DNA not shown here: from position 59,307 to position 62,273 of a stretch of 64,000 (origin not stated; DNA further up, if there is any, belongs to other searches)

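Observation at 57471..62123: Three-gene module: cytosolic lipase_3-subtilase fusion, small secreted Cys-rich protein, and trypsin-like protease-TM-Cys-rich protein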

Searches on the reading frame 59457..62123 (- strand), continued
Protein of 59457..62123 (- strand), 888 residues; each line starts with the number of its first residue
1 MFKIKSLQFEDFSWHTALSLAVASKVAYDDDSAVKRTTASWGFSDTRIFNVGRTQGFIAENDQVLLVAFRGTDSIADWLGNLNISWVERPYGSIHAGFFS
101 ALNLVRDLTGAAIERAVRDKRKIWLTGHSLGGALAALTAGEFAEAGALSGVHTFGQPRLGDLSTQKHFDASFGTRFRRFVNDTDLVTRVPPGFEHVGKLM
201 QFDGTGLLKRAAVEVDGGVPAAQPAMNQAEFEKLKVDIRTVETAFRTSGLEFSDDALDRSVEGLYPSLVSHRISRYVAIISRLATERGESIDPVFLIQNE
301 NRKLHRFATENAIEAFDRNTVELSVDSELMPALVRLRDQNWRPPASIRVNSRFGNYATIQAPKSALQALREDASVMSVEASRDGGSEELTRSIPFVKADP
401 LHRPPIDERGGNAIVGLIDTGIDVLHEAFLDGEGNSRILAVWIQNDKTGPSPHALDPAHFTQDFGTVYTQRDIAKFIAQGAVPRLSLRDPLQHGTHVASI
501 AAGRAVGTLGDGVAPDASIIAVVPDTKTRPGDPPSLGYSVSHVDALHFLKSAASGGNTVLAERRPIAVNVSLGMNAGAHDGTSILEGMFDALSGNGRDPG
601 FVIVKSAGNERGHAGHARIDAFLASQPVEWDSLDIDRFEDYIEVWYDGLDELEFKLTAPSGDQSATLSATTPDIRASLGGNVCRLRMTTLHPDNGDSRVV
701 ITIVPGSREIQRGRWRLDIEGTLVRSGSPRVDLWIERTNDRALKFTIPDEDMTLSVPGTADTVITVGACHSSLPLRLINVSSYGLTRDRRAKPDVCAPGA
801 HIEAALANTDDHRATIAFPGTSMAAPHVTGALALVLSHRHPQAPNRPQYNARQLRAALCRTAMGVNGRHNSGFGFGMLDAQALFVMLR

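Call 45: search_protein_families(library=padloc, proteins=[L089:10658-11422:+, L088:5455-6219:+, L089:11449-13068:+, L089:13222-14841:+, L090:10764-12011:+, L084:8235-8720:+], max_evalue=0.01)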
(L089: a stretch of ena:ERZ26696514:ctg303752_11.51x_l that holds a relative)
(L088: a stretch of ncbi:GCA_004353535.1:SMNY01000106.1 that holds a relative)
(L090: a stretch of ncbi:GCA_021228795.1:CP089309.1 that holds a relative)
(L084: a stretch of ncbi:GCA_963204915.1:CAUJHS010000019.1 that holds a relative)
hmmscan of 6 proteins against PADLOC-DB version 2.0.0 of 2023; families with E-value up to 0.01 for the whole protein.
L089:10658-11422:+ (254 aa): 0 families

L088:5455-6219:+ (254 aa): 0 families

L089:11449-13068:+ (539 aa): 0 families

L089:13222-14841:+ (539 aa): 1 family
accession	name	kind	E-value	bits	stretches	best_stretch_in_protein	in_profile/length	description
PDLC02987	caspase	-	6e-10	36.9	1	12-188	8-135/453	-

L090:10764-12011:+ (415 aa): 1 family
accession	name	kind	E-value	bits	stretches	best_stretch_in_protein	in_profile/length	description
PDLC03014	subtilase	-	6.7e-21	73.2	2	100-219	169-258/391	-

L084:8235-8720:+ (161 aa): 1 family
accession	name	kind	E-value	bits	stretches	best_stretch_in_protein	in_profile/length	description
PDLC00358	PtuB1|PtuB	-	0.0015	16.3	0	130-154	111-135/215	Unknown function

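Call 46: search_protein_families(library=pfam, proteins=[L089:10658-11422:+, L088:5455-6219:+, L089:11449-13068:+, L090:10764-12011:+, L084:8746-10173:+, L084:8235-8720:+], max_evalue=0.01)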
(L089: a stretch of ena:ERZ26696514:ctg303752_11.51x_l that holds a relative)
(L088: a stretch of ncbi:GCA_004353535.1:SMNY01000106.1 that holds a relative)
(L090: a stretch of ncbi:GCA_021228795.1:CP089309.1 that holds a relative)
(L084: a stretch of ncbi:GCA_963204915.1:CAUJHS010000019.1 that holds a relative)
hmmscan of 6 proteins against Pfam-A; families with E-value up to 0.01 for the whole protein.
L089:10658-11422:+ (254 aa): 0 families

L088:5455-6219:+ (254 aa): 0 families

L089:11449-13068:+ (539 aa): 1 family
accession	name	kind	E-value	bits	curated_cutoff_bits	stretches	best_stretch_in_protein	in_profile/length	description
PF01435.24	Peptidase_M48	-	0.0047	17.2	20.3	0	312-386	137-183/186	Peptidase family M48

L090:10764-12011:+ (415 aa): 1 family
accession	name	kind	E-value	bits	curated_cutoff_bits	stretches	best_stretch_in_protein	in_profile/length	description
PF00082.27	Peptidase_S8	-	7.3e-38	131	21.8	1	107-396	1-273/288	Subtilase family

L084:8746-10173:+ (475 aa): 0 families

L084:8235-8720:+ (161 aa): 0 families

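Call 58: search_solved_structures(query=window:59457-62123:-, max_evalue=0.001, show_alignments=1)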
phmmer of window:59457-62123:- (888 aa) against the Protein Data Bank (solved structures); distinct sequences matched with E-value up to 0.001: 112 (the best 60 are shown).
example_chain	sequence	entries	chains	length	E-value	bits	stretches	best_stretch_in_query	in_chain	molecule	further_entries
9sj6_C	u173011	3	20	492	2.3e-40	141.6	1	410-880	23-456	Subtilisin-like serine germination related protease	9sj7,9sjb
9pr8_A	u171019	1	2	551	5.4e-28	100.7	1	403-888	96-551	Germination-specific protease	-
9pr9_A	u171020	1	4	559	1.8e-27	98.9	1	403-888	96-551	Germination-specific protease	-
9t7m_E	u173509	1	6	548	3.2e-27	98.2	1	403-888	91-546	Subtilisin-like serine germination related protease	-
9sj9_B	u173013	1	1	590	4.1e-27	97.8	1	403-888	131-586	Subtilisin-like serine germination related protease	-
6mw4_A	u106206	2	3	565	1.4e-26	96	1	397-850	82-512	Putative germination-specific protease | Germination-specific protease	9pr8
9sj9_A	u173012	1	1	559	1e-25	93.2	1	397-850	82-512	S8 family peptidase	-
4i0w_B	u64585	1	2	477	1e-24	89.8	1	410-838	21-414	Protease CspB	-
1dt3_A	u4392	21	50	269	1.1e-16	63.4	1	41-192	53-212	LIPASE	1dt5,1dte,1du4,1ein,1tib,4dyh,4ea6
37cb_A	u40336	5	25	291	1.3e-16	63.1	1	41-192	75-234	Lipase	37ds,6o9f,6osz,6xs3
37bv_A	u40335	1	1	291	2.5e-16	62.1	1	41-192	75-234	Lipase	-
1gt6_A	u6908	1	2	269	2.7e-16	62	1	41-192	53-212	Lipase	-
5ap9_A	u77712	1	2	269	5.1e-16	61.1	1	41-192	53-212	LIPASE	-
6qpp_A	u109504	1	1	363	1.6e-14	56.2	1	59-198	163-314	Lipase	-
6qpr_A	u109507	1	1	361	1.6e-14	56.2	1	59-198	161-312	Lipase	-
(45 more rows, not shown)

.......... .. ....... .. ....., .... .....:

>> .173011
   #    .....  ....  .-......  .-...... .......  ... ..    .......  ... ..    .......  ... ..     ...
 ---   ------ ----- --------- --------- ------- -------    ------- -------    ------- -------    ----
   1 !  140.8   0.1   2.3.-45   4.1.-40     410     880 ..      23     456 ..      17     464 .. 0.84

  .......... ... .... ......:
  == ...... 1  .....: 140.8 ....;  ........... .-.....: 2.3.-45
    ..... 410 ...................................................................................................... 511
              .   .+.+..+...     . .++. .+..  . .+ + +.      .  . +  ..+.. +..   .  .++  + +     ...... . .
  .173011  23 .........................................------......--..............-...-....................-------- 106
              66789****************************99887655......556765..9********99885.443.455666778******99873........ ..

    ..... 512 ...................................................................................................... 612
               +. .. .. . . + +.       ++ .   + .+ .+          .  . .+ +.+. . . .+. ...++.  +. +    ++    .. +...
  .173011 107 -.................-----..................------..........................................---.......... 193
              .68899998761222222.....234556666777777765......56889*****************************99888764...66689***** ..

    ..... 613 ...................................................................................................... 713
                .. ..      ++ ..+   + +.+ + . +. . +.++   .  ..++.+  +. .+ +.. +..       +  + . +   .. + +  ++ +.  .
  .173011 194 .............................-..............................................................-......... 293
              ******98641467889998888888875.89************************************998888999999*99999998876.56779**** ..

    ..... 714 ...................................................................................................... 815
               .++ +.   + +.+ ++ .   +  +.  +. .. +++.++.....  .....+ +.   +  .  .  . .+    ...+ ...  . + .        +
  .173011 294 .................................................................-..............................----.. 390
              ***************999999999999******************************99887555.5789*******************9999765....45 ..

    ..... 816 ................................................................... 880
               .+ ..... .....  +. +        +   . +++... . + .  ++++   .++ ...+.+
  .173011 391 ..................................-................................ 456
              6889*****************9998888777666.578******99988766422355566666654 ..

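Call 59: search_dna_similar(query=window:59457-62123:-, collection=plasmids, mode=protein, max_evalue=1e-30, max_rows=30)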
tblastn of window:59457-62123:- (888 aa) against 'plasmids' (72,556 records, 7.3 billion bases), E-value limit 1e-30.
Records with a match: 18; places in all: 19; records where one place covers at least 80% of the query: 0.
Best place of each record, by identity: <60% 18.
By first word of the organism name: Rhizobium 6; Bacillus 4; Sinorhizobium 2; Sphingobium 1; Cupriavidus 1; Streptomyces 1; Gemmatirosa 1; Paenibacillus 1; Acaryochloris 1.
By predicted mobility (MOB-suite, as given by PLSDB): conjugative 10; non-mobilizable 7; mobilizable 1.
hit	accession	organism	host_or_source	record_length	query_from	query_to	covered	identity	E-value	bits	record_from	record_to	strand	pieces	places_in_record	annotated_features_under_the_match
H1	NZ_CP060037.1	Sphingobium fuliginis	-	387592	354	882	60%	32.1%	9e-33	145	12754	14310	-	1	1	S8 family serine peptidase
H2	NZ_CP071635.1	Rhizobium sp. NZLR1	lentil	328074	349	884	60%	30.8%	2e-40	169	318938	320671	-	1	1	S8 family serine peptidase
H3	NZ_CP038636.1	Cupriavidus oxalaticus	whole organism,sewage sludge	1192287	344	888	61%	30.3%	6e-36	155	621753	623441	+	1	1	none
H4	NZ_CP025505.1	Rhizobium leguminosarum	Pisum sativum,pea nodule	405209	349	884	60%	30.7%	1e-40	170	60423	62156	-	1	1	S8 family serine peptidase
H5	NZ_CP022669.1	Rhizobium leguminosarum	single cell,root nodules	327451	349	884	60%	30.7%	2e-40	170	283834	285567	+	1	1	S8 family serine peptidase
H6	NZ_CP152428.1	Bacillus paramycoides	mixed culture,soil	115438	330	880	62%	29.5%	2e-41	172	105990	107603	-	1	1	S8 family peptidase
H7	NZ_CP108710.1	Streptomyces canus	-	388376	344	884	61%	29.8%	2e-34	150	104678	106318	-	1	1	S8 family serine peptidase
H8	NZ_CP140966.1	Sinorhizobium medicae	Medicago lupulina,whole organism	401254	345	878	60%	29.6%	2e-32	144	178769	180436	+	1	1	S8 family serine peptidase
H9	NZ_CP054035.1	Rhizobium indicum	Pisum sativum l. (pea),Pure culture,Pea ...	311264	355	882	59%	29.8%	1e-36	157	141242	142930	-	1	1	S8 family serine peptidase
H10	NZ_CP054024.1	Rhizobium indicum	Pisum sativum l. (pea),Pure culture,Pea ...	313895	355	882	59%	29.8%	1e-36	157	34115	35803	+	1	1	S8 family serine peptidase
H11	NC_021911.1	Rhizobium etli bv. mimosae str. Mim1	Mimosa affinis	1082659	362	876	58%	30.4%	3e-31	140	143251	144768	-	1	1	record has no annotation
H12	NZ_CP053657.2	Bacillus cereus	culture,soil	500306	358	883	59%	29.5%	3e-41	172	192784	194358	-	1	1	S8 family peptidase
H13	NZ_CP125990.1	Bacillus cereus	cell culture,soil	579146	358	881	59%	29.1%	2e-40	170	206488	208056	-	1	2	S8 family peptidase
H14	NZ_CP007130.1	Gemmatirosa kalamazoonensis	-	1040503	290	836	62%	27.2%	3e-32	144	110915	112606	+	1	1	record has no annotation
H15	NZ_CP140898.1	Sinorhizobium medicae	Medicago lupulina,whole organism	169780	345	839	56%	29.4%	5e-31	139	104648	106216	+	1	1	S8 family serine peptidase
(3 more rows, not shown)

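Call 64: search_protein_families(library=pfam, proteins=[L083:9348-10556:+, L084:8746-10173:+, L089:11449-13068:+], max_evalue=10)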
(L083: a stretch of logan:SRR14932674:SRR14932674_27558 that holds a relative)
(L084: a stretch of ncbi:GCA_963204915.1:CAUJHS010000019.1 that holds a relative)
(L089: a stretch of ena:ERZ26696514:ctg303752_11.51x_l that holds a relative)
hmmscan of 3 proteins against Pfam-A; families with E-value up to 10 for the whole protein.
L083:9348-10556:+ (402 aa): 0 families

L084:8746-10173:+ (475 aa): 0 families

L089:11449-13068:+ (539 aa): 3 families
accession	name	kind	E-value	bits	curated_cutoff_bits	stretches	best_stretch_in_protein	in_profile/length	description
PF01435.24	Peptidase_M48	-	0.0047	17.2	20.3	1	312-386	137-183/186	Peptidase family M48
PF19167.5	DUF5849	-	0.22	11.6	26.9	1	460-492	163-195/200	Family of unknown function (DUF5849)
PF25573.1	TPR_PSMD3_N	-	0.35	10.8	27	1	189-216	224-251/306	PSMD3-like, N-terminal TPR repeats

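Call 69: search_protein_families(library=pfam, proteins=[L003:12712-14046:+, L003:14086-14847:+, L003:14871-16157:+, L003:16154-17404:+, L003:8307-9212:-, L003:7103-8377:-, L003:5505-7163:-], max_evalue=0.001)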
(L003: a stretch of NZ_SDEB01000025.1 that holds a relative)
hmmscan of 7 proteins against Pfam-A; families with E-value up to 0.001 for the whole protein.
L003:12712-14046:+ (444 aa): 0 families

L003:14086-14847:+ (253 aa): 0 families

L003:14871-16157:+ (428 aa): 2 families
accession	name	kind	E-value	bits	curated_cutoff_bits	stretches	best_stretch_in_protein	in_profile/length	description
PF13472.12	Lipase_GDSL_2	-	1e-14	55.9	32.9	1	139-300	54-178/178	GDSL-like Lipase/Acylhydrolase family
PF00657.28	Lipase_GDSL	-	8.3e-06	26.5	23.6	1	123-304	44-207/208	GDSL-like Lipase/Acylhydrolase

L003:16154-17404:+ (416 aa): 1 family
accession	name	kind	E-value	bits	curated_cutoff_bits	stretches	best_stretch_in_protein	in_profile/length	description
PF13365.12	Trypsin_2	-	2.9e-11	44.7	27.6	1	184-373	1-136/144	Trypsin-like peptidase domain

L003:8307-9212:- (301 aa): 0 families

L003:7103-8377:- (424 aa): 0 families

L003:5505-7163:- (552 aa): 0 families

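Call 73: search_solved_structures(query=A5, max_evalue=10, show_alignments=1)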
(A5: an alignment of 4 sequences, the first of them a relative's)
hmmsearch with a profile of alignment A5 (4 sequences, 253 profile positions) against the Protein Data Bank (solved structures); distinct sequences matched with E-value up to 10: 0.

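Call 74: search_protein_families(library=ncbifam, proteins=[L088:5455-6219:+, L003:14086-14847:+, L089:10658-11422:+, L003:12712-14046:+], max_evalue=0.01)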
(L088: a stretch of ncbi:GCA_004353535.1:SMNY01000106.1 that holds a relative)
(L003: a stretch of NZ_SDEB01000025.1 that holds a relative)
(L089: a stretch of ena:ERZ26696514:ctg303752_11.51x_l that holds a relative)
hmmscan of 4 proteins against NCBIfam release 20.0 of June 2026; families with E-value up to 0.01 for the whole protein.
L088:5455-6219:+ (254 aa): 0 families

L003:14086-14847:+ (253 aa): 0 families

L089:10658-11422:+ (254 aa): 0 families

L003:12712-14046:+ (444 aa): 0 families
